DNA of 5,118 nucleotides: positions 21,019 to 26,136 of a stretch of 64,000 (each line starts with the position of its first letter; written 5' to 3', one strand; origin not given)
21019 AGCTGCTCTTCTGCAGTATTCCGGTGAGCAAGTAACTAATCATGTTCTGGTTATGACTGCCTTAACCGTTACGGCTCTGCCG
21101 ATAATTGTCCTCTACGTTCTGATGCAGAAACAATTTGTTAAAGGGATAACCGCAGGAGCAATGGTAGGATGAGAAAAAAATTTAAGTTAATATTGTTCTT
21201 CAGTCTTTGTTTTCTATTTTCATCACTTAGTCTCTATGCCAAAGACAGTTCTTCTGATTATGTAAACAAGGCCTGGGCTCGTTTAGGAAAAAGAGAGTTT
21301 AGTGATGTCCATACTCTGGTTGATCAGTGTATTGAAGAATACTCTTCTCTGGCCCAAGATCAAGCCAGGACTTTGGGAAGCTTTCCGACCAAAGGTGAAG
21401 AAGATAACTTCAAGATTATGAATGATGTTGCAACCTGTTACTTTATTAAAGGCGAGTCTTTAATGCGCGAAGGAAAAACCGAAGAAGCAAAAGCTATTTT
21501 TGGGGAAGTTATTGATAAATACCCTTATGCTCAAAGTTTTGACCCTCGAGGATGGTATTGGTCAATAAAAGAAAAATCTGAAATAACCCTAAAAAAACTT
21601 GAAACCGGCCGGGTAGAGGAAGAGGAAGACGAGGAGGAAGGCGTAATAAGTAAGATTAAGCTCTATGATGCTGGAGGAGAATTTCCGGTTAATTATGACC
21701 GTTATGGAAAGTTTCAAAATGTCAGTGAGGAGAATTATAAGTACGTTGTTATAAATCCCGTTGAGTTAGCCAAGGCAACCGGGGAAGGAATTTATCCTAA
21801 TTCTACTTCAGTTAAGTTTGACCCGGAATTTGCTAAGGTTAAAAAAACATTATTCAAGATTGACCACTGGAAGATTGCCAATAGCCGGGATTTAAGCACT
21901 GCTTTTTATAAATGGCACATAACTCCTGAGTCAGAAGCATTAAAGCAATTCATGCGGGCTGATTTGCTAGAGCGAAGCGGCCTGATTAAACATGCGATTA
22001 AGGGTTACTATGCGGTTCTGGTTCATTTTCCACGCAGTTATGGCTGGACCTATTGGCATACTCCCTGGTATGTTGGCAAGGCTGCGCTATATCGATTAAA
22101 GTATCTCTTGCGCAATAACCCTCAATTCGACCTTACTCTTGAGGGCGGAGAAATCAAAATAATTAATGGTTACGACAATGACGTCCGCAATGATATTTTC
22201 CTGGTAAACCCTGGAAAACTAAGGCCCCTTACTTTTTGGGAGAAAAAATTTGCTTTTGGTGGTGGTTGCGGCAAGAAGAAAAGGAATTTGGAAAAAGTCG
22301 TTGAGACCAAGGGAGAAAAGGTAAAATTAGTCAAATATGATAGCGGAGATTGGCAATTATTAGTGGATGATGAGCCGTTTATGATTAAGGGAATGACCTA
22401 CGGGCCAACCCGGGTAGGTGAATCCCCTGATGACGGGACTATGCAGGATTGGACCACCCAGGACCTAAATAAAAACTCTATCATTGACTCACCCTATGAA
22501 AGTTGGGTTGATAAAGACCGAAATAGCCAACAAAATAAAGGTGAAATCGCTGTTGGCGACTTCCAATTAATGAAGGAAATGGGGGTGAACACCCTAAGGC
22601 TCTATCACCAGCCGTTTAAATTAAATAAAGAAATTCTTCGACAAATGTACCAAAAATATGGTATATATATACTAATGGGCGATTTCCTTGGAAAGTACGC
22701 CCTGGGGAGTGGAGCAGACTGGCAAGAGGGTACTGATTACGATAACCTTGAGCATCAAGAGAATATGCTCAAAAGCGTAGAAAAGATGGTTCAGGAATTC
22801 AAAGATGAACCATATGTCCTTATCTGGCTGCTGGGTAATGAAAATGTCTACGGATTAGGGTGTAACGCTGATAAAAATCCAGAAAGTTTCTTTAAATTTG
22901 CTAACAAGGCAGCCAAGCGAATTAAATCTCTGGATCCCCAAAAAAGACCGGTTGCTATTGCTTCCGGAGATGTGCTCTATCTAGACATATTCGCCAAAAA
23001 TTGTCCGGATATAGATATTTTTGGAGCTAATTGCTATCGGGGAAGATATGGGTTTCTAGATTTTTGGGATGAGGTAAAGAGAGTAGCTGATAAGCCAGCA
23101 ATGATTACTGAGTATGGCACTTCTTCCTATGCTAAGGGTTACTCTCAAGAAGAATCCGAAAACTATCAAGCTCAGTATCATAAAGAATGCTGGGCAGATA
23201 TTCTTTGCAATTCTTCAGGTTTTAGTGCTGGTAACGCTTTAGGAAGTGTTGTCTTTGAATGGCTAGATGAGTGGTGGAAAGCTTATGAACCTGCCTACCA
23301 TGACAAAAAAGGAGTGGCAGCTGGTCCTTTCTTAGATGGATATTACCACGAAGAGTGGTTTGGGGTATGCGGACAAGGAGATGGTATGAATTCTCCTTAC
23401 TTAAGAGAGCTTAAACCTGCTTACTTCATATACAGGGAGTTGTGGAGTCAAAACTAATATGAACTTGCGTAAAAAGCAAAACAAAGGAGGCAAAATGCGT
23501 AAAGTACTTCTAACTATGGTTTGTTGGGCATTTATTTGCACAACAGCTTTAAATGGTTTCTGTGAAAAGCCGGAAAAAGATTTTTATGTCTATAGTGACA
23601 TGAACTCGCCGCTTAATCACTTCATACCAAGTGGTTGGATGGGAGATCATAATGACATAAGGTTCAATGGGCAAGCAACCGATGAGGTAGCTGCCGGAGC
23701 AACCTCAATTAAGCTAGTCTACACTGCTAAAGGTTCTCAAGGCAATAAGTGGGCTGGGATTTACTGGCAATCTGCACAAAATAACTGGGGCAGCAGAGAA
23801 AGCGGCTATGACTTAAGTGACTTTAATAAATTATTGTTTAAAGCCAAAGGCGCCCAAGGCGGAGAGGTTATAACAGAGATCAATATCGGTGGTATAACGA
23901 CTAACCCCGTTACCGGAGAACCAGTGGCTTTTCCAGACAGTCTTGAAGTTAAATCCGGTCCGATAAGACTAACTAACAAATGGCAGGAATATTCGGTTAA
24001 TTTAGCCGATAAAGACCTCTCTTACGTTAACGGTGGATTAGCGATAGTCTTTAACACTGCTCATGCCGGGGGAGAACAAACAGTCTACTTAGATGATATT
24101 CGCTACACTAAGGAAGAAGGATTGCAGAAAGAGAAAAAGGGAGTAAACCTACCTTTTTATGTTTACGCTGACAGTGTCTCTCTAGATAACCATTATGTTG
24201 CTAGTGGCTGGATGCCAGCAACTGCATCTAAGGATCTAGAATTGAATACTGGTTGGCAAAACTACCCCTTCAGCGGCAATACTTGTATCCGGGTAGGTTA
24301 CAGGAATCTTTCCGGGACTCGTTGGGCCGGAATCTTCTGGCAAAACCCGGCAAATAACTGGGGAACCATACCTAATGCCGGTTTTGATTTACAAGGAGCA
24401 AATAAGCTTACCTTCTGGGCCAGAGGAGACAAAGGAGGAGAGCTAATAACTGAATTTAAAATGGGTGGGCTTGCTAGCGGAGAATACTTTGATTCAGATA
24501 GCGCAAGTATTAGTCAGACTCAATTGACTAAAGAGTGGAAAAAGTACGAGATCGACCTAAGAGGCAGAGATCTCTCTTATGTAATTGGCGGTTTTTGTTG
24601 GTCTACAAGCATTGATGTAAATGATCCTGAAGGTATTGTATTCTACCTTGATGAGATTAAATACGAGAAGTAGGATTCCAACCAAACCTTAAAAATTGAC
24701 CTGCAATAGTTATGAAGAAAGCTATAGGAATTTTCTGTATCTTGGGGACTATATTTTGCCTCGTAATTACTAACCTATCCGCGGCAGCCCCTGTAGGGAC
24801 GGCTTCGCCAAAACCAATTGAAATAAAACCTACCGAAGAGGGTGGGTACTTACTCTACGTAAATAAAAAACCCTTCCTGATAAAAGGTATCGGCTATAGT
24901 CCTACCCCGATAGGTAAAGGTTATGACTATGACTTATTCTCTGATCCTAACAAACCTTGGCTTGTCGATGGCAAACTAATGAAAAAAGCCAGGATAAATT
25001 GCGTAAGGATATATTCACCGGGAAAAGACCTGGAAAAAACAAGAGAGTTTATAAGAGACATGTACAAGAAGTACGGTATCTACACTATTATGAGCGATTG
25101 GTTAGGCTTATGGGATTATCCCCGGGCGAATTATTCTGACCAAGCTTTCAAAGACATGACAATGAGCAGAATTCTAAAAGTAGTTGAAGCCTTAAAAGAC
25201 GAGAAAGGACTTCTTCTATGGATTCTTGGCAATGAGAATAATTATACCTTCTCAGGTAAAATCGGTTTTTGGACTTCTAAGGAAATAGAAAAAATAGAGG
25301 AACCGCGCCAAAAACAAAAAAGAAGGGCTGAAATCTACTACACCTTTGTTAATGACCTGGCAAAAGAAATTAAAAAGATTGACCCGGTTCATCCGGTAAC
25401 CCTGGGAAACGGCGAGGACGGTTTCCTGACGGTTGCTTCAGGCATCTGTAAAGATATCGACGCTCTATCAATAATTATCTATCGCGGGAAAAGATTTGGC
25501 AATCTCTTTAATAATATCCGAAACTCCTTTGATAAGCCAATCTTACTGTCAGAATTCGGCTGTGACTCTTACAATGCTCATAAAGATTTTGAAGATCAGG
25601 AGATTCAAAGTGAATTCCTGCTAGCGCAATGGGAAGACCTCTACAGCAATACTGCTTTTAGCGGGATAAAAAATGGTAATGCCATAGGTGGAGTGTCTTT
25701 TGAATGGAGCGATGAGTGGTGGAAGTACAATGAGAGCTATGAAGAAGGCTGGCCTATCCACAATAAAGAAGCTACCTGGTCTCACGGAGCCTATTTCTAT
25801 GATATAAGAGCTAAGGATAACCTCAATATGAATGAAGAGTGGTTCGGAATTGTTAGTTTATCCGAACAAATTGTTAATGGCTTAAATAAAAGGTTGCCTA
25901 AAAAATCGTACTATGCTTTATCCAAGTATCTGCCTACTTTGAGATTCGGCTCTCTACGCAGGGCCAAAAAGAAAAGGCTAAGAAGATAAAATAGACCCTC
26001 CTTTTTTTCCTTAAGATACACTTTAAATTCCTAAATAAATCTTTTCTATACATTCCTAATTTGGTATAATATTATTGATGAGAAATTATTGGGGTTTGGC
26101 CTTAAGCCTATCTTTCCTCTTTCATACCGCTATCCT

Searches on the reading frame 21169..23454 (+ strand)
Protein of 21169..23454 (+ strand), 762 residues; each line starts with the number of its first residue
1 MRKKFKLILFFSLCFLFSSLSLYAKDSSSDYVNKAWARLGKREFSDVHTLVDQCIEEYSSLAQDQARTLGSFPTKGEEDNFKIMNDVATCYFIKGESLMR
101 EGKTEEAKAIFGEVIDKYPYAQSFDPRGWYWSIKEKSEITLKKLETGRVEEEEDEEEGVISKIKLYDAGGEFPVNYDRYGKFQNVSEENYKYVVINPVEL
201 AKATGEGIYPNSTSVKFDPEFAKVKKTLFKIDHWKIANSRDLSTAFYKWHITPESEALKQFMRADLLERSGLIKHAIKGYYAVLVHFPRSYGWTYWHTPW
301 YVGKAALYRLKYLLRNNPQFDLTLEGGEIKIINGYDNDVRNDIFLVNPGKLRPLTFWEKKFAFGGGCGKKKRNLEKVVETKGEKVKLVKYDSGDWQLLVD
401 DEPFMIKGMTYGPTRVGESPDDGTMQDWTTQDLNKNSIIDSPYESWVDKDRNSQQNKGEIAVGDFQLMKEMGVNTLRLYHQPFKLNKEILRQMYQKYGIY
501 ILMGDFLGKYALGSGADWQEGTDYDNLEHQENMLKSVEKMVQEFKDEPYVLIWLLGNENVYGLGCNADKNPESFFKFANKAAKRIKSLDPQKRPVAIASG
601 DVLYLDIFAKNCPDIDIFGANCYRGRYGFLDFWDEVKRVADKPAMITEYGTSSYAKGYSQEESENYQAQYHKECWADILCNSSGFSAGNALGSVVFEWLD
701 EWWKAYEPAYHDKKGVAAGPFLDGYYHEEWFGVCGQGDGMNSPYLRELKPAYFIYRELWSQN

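Call 44: search_protein_families(library=pfam, proteins=[window:21169-23454:+], max_evalue=0.001)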
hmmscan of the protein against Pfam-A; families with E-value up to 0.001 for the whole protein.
window:21169-23454:+ (762 aa): 4 families
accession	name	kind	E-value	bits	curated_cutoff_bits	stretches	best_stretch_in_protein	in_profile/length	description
PF02836.23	Glyco_hydro_2_C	-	1.3e-14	54.5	21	1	459-669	36-237/302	Glycosyl hydrolases family 2, TIM barrel domain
PF03198.20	Glyco_hydro_72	-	1.4e-07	31.5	25.9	1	457-624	52-216/314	Glucanosyltransferase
PF13174.12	TPR_6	-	0.00023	22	26.3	0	91-119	3-31/33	Tetratricopeptide repeat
PF11790.14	Glyco_hydro_cc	-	0.00066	19.8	21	0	601-669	120-191/237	Glycosyl hydrolase catalytic core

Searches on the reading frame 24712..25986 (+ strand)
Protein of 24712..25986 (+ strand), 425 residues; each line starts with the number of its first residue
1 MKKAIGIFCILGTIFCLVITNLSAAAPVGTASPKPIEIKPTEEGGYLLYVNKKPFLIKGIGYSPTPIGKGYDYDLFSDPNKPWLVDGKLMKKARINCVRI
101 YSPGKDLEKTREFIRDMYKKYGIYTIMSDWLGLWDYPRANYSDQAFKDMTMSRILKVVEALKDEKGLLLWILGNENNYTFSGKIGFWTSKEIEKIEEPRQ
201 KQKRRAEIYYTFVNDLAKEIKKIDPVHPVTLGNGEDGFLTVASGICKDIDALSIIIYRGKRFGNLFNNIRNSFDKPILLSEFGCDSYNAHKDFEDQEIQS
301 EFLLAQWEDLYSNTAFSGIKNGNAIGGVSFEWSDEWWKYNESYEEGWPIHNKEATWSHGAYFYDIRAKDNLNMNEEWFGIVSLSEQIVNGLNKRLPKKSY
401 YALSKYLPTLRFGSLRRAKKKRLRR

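Call 44: search_protein_families(library=pfam, proteins=[window:24712-25986:+], max_evalue=0.001)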
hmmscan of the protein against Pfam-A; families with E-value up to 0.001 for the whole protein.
window:24712-25986:+ (425 aa): 3 families
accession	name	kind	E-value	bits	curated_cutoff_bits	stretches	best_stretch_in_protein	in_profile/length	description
PF03198.20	Glyco_hydro_72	-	6.1e-10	39.3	25.9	1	34-175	10-145/314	Glucanosyltransferase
PF02836.23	Glyco_hydro_2_C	-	3.1e-08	33.5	21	1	47-311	7-242/302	Glycosyl hydrolases family 2, TIM barrel domain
PF11790.14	Glyco_hydro_cc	-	0.00039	20.5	21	0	238-297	127-186/237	Glycosyl hydrolase catalytic core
